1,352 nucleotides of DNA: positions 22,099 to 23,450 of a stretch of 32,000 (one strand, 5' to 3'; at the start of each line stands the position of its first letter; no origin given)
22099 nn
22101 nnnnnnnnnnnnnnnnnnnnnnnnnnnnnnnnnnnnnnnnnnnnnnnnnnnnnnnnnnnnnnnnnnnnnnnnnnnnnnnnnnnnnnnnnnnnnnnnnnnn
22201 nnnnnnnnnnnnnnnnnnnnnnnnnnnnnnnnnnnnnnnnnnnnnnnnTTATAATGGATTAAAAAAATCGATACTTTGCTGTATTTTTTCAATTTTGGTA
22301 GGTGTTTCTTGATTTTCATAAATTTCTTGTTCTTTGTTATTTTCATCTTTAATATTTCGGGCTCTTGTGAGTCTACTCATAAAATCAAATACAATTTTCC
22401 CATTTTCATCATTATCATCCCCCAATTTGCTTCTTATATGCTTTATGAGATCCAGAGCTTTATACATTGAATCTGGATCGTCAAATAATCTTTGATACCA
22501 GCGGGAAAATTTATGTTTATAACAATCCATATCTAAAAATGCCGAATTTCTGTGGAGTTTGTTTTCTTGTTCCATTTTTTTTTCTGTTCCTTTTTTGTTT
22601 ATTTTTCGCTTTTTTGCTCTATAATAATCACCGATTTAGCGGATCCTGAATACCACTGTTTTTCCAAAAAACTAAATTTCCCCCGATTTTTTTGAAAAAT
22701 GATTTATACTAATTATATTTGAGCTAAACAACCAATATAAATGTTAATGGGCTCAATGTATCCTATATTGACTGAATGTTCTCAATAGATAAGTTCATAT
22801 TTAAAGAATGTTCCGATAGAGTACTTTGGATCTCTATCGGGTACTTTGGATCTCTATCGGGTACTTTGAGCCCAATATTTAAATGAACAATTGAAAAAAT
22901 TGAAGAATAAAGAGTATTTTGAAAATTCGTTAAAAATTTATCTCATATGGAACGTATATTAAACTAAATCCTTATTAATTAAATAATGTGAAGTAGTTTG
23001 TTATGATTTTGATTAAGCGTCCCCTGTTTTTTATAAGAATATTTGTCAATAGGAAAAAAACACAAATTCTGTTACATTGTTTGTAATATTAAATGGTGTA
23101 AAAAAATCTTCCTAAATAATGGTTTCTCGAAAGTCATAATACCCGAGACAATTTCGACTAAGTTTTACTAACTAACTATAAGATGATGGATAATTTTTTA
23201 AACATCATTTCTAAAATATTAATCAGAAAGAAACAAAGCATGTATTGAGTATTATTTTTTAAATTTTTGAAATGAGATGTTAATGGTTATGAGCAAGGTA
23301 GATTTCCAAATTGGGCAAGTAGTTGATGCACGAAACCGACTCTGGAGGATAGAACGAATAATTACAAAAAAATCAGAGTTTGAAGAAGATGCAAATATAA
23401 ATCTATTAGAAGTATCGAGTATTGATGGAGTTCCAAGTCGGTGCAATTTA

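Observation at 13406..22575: Co-directional four-gene cassette (108 aa, ~760 aa, 61 aa, 2,090 aa) as a candidate undescribed system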

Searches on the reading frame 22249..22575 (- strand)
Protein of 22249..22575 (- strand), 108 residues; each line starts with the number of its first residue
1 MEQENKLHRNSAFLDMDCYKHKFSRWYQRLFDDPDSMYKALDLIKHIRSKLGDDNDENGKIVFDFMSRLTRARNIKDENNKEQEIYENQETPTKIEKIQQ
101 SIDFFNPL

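Call 4: search_protein_families(library=pfam, proteins=[window:22249-22575:-], max_evalue=0.1)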
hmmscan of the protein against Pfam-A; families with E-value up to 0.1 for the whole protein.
window:22249-22575:- (108 aa): 1 family
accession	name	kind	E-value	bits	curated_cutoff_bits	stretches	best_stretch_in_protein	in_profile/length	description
PF14003.11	YlbE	-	0.054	14.2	27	0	68-103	16-51/61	YlbE-like protein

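Call 5: search_protein_families(library=ncbifam, proteins=[window:22249-22575:-], max_evalue=0.1)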
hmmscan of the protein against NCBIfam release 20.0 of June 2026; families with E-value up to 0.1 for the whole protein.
window:22249-22575:- (108 aa): 0 families

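Call 16: search_protein_families(library=padloc, proteins=[P0001, P0002, P0004, P0005, P0006], max_evalue=0.1)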
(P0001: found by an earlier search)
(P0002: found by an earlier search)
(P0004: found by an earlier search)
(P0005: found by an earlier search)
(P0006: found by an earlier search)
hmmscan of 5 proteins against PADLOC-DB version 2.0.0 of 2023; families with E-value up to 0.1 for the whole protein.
P0001 (2090 aa): 4 families
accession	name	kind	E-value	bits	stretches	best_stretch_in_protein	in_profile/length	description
PDLC01039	Csx1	-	7.7e-06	23.7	1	1646-1836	151-279/315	found elsewhere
PDLC01691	Cas12f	-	1.2e-05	23.4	1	1616-1836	124-296/332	CAS-V-F; effector__SPE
PDLC03864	LmuB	-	0.049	10.1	1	1378-1519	402-544/657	-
PDLC00504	JetC1|JetC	-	0.092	8.7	1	1389-1532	298-439/1144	DUF3584 domain; MukB-like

P0002 (61 aa): 0 families

P0004 (760 aa): 1 family
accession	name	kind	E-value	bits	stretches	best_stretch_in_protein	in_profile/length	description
PDLC01575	Csm2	-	0.046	12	1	315-375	14-72/98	CAS-III-A; effector_SS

P0005 (108 aa): 0 families

P0006 (272 aa): 0 families

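Call 17: search_protein_families(library=phrogs, proteins=[P0001, P0002, P0004, P0005, P0006], max_evalue=0.1)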
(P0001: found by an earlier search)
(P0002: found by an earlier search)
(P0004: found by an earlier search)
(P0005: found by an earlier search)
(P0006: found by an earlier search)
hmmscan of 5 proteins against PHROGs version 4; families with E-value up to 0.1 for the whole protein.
P0001 (2090 aa): 5 families
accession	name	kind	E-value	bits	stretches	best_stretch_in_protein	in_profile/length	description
phrog_506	-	integration and excision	2.5e-15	57.5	1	1600-1836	142-330/403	transposase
phrog_12300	-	integration and excision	2.4e-09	37.8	1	1768-1835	137-205/286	transposase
phrog_5328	-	unknown function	0.0049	18.3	1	1395-1464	10-80/101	-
phrog_1219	-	tail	0.0052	17.5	1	1377-1449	65-138/233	tail needle protein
phrog_17087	-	unknown function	0.007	17.5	0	1773-1837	33-97/141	-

P0002 (61 aa): 0 families

P0004 (760 aa): 0 families

P0005 (108 aa): 0 families

P0006 (272 aa): 1 family
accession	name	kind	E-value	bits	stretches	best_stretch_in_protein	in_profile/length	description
phrog_34025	-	unknown function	0.0081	16.5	1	71-203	81-204/277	-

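Call 70: search_protein_families(library=pfam, proteins=[L001:4070-5371:+, L001:1603-2277:-, L001:2282-2764:+, L001:1-1511:-], max_evalue=0.01)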
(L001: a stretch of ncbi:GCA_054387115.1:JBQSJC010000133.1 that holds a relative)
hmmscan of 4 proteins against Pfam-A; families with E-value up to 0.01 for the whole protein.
L001:4070-5371:+ (434 aa): 0 families

L001:1603-2277:- (224 aa): 0 families

L001:2282-2764:+ (160 aa): 2 families
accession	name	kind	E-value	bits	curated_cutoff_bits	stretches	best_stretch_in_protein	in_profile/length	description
PF07927.17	HicA_toxin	-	0.00045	20.7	27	1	3-57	8-57/58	HicA toxin of bacterial toxin-antitoxin,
PF02244.21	Propep_M14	-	0.0065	17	22.1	0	23-61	25-60/73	Carboxypeptidase activation peptide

L001:1-1511:- (503 aa): 3 families
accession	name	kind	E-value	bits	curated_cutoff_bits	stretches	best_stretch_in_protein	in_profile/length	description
PF18884.5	TSP3_bac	-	2.3e-07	30.9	25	2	388-408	1-20/22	Bacterial TSP3 repeat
PF08309.17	LVIVD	-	0.00037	20.2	20.2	0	175-199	9-33/42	LVIVD repeat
PF03495.19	Binary_toxB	-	0.00093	19.8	25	1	388-447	2-61/78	Clostridial binary toxin B/anthrax toxin PA Ca-binding domain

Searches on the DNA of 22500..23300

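Call 82: search_rna_families(source=window, start=22500, end=23300, threshold=evalue, max_evalue=1)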
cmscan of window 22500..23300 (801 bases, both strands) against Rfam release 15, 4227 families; matches with E-value up to 1: 1.
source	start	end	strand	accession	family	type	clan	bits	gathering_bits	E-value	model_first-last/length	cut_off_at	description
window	22747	22874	+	RF03839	MIR2599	Gene; miRNA;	-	26.9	120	0.0086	1-132/132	no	MIR2599 microRNA precursor family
